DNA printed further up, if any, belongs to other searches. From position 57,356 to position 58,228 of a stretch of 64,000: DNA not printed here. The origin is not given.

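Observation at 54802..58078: Thioester-domain (TIE-type) adhesin of 906 aa with six or more SpaA/Cna-B repeats and a dedicated sortase using a non-LPXTG sorting signal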

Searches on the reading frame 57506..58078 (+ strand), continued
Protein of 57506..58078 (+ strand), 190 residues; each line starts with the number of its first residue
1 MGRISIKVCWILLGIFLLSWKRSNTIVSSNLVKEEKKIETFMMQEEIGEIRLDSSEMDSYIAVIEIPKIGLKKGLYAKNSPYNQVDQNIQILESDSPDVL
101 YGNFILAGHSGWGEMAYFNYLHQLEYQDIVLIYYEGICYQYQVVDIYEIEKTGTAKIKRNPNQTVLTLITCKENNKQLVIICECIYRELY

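Call 67: search_protein_representatives(alignment_id=A1)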
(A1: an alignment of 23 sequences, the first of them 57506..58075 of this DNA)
Query: 23 sequences, 215 profile positions. Proteins with E-value up to 0.001 (for the whole library): 6048; up to 1e-10: 1576; up to 1e-30: 515. The best 150 are listed.
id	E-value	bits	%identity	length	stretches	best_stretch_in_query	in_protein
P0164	8.2e-84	296.6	-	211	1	1-214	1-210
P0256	7.5e-81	286.9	-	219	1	1-214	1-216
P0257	9.3e-78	276.8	-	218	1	1-212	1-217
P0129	7.1e-77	273.9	-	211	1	2-214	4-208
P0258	2.1e-76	272.4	-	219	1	8-214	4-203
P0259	1.1e-75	270.0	-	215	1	1-211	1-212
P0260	9.3e-75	267.0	-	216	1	1-215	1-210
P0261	6.3e-74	264.3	-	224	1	1-214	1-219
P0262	1.3e-72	259.9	-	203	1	12-214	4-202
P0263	2.4e-72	259.1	-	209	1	2-213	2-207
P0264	2.7e-72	258.9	-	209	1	8-214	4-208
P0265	1.5e-71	256.5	-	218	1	2-212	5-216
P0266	3.3e-69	248.9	-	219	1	5-214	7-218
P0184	7.5e-69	247.7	-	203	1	4-210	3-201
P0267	9.4e-69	247.3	-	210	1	2-214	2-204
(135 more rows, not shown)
